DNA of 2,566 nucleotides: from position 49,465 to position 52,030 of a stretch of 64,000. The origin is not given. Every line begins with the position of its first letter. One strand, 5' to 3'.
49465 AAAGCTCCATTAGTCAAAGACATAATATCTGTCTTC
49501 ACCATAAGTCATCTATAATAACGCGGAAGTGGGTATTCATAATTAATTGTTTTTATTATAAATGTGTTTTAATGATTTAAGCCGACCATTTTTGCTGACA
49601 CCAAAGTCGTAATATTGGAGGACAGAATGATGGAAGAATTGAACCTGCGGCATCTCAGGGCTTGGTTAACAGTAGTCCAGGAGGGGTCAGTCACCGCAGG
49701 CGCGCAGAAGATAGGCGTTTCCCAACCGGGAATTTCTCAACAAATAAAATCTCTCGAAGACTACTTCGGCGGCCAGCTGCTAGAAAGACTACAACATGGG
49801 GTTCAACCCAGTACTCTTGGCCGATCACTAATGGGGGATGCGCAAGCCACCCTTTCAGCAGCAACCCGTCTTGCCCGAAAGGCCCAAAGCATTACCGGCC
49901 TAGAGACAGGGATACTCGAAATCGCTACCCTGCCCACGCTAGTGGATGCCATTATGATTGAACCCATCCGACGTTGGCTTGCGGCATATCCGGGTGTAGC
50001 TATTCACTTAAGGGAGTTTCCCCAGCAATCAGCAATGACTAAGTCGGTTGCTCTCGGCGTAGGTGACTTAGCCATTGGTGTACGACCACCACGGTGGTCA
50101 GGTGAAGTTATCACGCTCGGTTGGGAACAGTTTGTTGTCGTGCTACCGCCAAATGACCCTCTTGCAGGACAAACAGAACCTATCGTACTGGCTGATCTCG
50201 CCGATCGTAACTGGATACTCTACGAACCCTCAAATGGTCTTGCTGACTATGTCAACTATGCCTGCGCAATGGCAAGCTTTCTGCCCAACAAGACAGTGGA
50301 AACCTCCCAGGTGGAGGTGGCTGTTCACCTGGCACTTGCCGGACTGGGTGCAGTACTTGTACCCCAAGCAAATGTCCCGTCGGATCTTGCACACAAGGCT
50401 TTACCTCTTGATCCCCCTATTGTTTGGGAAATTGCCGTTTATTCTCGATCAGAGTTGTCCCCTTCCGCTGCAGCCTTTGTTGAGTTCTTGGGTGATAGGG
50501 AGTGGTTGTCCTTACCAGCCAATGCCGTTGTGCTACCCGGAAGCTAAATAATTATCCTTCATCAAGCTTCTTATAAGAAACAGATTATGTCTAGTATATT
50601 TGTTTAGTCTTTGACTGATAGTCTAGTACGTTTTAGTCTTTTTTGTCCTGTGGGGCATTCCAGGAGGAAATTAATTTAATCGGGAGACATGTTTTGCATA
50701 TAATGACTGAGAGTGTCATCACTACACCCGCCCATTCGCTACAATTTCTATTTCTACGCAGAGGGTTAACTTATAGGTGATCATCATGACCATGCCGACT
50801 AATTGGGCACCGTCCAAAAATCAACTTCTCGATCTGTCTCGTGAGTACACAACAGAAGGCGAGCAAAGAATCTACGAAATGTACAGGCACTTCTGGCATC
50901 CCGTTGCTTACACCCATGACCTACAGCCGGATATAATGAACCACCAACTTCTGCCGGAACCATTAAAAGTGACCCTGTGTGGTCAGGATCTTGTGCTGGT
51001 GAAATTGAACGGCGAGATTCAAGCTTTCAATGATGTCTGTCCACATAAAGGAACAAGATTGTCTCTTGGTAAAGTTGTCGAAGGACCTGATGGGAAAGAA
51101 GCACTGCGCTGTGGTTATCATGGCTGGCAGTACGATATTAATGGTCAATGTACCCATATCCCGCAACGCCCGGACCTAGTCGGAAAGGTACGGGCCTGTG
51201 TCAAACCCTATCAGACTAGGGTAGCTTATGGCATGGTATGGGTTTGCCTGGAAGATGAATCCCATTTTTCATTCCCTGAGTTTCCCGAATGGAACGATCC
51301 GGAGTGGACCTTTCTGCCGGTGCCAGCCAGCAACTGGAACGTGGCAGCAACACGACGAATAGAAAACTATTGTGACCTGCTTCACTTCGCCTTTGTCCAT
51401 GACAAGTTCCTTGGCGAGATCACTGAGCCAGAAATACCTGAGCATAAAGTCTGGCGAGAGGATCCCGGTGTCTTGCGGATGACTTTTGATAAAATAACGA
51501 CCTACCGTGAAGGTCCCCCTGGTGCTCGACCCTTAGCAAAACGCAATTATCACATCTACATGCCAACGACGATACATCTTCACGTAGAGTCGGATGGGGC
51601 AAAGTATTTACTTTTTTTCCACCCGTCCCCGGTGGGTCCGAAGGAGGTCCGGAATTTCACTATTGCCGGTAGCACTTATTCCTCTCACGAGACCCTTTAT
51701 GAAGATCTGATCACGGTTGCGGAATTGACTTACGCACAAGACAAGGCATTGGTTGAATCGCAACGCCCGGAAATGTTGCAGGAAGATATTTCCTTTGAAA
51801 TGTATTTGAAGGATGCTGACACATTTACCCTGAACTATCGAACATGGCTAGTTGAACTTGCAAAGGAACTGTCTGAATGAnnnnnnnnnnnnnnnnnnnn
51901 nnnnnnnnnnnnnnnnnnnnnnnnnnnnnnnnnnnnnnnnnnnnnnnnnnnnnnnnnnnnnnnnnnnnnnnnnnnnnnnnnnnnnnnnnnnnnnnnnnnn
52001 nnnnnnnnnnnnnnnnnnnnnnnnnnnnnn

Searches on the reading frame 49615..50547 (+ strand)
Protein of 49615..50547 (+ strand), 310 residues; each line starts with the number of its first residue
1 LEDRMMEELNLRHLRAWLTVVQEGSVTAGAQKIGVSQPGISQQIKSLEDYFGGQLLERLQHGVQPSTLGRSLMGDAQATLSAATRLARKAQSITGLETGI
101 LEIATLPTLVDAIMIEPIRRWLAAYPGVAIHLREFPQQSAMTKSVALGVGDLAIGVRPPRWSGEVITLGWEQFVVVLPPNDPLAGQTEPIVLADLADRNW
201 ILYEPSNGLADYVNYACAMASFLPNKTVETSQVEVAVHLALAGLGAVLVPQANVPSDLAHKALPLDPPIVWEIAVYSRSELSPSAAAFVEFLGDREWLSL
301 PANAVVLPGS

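Call 6: search_protein_families(library=pfam, proteins=[window:49615-50547:+])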
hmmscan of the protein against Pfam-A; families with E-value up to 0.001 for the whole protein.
window:49615-50547:+ (310 aa): 2 families
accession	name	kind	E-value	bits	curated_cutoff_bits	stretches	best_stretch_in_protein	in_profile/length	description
PF03466.25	LysR_substrate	-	3.7e-36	124.9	28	1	96-295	3-207/209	LysR substrate binding domain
PF00126.33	HTH_1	-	1.5e-16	60.5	26.6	1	11-70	1-60/60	Bacterial regulatory helix-turn-helix protein, lysR family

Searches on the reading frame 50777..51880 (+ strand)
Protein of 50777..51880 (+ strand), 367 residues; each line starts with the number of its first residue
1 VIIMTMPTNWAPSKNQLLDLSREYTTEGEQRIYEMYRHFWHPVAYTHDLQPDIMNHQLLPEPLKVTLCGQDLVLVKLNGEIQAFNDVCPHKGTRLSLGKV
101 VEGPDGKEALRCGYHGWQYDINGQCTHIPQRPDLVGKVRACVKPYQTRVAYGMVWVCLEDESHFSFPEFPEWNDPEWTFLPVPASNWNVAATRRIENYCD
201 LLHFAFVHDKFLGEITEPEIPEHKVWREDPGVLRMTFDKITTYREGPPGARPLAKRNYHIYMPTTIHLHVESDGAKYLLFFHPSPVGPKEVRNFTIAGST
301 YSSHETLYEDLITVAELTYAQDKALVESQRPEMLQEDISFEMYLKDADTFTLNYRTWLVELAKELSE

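Call 6: search_protein_families(library=pfam, proteins=[window:50777-51880:+])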
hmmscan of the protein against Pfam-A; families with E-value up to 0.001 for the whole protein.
window:50777-51880:+ (367 aa): 2 families
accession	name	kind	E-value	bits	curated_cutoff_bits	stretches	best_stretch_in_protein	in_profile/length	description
PF00355.32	Rieske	-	1.9e-19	69.8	20.3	1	40-133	2-83/88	Rieske [2Fe-2S] domain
PF19112.6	VanA_C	-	3.4e-10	40.8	23.5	1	189-363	3-192/193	Vanillate O-demethylase oxygenase C-terminal domain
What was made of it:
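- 50777..54225 (+): Peripheral gene set about 11 kb away: an Ndm-like Rieske oxygenase, a Rieske-less VanA_C protein, a Rieske-only protein and a GST-like protein. Pfam (call 6).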

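Call 63: search_solved_structures(query=window:50777-51880:+, max_evalue=1e-8)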
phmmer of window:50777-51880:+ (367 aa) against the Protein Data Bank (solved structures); distinct sequences matched with E-value up to 1e-8: 12.
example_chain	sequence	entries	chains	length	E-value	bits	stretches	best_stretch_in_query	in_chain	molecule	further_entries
6ick_A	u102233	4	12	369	6.9e-42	146.9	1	31-363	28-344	Methylxanthine N1-demethylase NdmA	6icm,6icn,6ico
6icp_A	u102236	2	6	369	1.8e-41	145.5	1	31-363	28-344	Methylxanthine N1-demethylase NdmA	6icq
6icl_A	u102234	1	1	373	2.3e-41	145.2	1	36-362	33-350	Methylxanthine N3-demethylase NdmB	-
6wn3_A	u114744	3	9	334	4.4e-30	108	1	39-233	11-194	SxtT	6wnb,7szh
6wnc_A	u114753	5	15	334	2.3e-29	105.6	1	68-234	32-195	SxtDIOX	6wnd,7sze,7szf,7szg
7fhr_A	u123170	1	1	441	9.3e-15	57.5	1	61-209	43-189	Putative Phthalate 4,5-dioxygenase, subunit alpha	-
3gcf_A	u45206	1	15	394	6.3e-13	51.5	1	37-203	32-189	Terminal oxygenase component of carbazole 1,9a-dioxygenase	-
9ina_A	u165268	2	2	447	1.6e-12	50.2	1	31-209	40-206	Rieske (2Fe-2S) domain protein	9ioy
7fjl_A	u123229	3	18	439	2.9e-11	46.1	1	26-173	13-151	Rieske (2Fe-2S) domain protein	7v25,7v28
1z01_A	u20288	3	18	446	9.7e-10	41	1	38-162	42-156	2-oxo-1,2-dihydroquinoline 8-monooxygenase, oxygenase component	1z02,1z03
7qwt_A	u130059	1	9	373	1.8e-09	40.2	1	67-213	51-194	Rieske (2Fe-2S) domain protein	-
3gkq_A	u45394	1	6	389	3e-09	39.4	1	37-166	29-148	Terminal oxygenase component of carbazole 1,9a-dioxygenase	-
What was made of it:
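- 50777..54225 (+): The best PDB matches are NdmA and NdmB, 6.9e-42 (call 63).
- The window's own Ndm-like set is at 50777-54225 (calls 6, 63).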
